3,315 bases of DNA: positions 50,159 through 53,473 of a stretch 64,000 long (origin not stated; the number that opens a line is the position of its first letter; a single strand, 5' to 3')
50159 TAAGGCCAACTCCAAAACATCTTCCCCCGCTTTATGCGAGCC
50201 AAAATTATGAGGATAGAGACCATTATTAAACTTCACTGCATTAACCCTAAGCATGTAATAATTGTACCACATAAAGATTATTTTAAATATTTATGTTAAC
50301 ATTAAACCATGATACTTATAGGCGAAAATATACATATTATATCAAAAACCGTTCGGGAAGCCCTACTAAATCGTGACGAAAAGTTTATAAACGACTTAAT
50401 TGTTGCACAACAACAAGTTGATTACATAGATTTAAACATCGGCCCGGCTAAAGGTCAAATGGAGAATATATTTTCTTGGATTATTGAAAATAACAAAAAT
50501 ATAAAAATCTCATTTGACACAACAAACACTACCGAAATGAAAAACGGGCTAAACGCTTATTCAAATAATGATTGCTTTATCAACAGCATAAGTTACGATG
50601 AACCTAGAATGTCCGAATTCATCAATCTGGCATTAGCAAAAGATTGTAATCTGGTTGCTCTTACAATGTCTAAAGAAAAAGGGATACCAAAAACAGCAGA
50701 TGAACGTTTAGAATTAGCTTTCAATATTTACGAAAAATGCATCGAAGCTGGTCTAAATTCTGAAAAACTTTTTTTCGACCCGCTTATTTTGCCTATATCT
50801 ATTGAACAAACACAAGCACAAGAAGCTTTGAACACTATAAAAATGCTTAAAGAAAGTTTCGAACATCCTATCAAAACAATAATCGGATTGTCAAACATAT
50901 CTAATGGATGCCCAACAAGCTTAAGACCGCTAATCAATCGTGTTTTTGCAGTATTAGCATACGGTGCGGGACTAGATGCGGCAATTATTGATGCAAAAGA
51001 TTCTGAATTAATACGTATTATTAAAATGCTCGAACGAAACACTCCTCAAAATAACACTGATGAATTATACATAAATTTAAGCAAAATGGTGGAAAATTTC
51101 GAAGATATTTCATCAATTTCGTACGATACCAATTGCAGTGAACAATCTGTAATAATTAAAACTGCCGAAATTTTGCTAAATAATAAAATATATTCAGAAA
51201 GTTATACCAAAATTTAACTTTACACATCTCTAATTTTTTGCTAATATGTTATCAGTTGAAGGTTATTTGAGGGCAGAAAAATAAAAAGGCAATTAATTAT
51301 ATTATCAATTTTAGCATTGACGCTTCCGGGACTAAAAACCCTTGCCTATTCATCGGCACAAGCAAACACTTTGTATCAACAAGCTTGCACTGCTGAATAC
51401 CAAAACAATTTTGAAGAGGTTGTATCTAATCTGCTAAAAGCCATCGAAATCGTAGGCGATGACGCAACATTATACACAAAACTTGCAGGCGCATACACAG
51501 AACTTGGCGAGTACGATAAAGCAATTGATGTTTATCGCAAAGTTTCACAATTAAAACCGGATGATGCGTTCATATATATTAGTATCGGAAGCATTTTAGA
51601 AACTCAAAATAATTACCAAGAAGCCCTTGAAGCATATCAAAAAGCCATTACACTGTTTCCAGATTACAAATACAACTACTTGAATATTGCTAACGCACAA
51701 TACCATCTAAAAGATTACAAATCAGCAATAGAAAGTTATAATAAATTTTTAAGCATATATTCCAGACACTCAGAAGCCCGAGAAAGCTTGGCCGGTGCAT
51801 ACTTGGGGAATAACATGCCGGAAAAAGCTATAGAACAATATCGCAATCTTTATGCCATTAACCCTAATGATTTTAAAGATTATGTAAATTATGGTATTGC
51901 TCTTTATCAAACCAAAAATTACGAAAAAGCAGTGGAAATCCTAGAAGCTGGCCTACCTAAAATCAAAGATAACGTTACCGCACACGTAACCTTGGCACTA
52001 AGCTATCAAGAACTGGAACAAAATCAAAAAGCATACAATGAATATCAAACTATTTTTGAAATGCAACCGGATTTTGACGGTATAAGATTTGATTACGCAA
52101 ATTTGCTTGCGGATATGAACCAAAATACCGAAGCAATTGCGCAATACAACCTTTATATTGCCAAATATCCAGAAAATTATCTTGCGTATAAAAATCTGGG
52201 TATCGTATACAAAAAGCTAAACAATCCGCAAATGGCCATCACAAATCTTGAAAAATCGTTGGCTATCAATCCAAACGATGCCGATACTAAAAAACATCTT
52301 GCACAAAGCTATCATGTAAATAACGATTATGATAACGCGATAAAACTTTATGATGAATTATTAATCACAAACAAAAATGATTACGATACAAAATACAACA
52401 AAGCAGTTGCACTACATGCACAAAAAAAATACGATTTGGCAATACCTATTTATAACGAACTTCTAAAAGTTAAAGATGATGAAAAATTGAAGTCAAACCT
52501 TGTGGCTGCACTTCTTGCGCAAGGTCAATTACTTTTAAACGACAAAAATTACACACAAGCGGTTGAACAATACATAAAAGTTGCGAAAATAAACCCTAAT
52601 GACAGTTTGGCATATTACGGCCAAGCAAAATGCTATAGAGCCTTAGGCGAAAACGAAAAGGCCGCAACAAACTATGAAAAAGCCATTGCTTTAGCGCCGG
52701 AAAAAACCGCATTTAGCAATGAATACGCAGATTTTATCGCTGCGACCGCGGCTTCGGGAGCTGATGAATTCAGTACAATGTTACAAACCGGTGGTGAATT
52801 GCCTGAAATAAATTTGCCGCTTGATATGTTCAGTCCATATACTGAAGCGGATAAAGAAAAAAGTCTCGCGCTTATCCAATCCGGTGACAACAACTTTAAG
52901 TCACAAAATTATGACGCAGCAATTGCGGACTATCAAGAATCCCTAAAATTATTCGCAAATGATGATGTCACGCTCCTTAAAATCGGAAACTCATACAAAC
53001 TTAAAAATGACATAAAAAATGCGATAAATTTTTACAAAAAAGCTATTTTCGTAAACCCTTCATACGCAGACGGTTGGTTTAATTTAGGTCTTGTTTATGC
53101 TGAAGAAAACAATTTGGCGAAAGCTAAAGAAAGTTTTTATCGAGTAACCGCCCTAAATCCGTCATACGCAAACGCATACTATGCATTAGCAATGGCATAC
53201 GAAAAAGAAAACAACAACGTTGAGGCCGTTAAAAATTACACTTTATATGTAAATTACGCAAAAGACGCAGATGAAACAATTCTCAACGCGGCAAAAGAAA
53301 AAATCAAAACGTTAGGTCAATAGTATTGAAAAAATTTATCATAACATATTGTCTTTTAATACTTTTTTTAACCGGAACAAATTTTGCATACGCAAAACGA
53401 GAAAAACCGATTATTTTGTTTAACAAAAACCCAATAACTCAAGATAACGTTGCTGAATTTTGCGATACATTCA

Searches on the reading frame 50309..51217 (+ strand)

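Call 97: search_protein_families(library=pfam, proteins=[window:50309-51217:+], max_evalue=0.00001)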
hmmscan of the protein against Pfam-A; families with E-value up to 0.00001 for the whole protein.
window:50309-51217:+ (302 aa): 1 family
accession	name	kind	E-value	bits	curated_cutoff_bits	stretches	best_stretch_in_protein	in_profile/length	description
PF00809.28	Pterin_bind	-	4.4e-17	63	25.5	1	55-227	65-243/244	Pterin binding enzyme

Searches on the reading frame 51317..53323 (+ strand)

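Call 97: search_protein_families(library=pfam, proteins=[window:51317-53323:+], max_evalue=0.00001)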
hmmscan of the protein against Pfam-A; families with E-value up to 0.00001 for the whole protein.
window:51317-53323:+ (668 aa): 21 families
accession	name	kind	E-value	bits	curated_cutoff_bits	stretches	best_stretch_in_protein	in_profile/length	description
PF07719.23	TPR_2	-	2.1e-68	221.3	27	1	84-117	1-34/34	Tetratricopeptide repeat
PF00515.34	TPR_1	-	2.3e-67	220.7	27.8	2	289-321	2-34/34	Tetratricopeptide repeat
PF13181.12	TPR_8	-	1.1e-54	178.3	25.7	0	86-116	3-33/34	Tetratricopeptide repeat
PF13432.12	TPR_16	-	1.8e-50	169.3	32.7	3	92-147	5-60/65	Tetratricopeptide repeat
PF13428.12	TPR_14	-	3.2e-46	151.4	23.5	0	52-88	3-39/44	Tetratricopeptide repeat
PF13424.12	TPR_12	-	3.7e-44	149.2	30.1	1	49-114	2-75/77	Tetratricopeptide repeat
PF14559.12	TPR_19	-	5.1e-44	148.9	25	0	163-219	2-58/68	Tetratricopeptide repeat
PF13414.12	TPR_11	-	1.3e-43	146.9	26.8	2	557-595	1-39/42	TPR repeat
PF13431.12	TPR_17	-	1.9e-37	124.8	24.4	0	572-604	1-33/34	Tetratricopeptide repeat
PF13174.12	TPR_6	-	1.1e-34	117.1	26.3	0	432-461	2-31/33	Tetratricopeptide repeat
PF13371.12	TPR_9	-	3.2e-30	104.4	35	0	92-152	3-63/73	Tetratricopeptide repeat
PF13176.12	TPR_7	-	3.4e-29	98.9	27.9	0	54-83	3-32/36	Tetratricopeptide repeat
PF23914.1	TPR_CcmH_CycH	-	5.3e-27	95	42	1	282-386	44-151/158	Cytochrome c-type biogenesis protein H TPR domain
PF24575.1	TPR_Slam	-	6.4e-25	88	35.2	0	214-276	42-103/104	Surface lipoprotein assembly modifier, N-terminal TPR repeats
PF12895.13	ANAPC3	-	1.1e-18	67.7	27.2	0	305-379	6-79/82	Anaphase-promoting complex, cyclosome, subunit 3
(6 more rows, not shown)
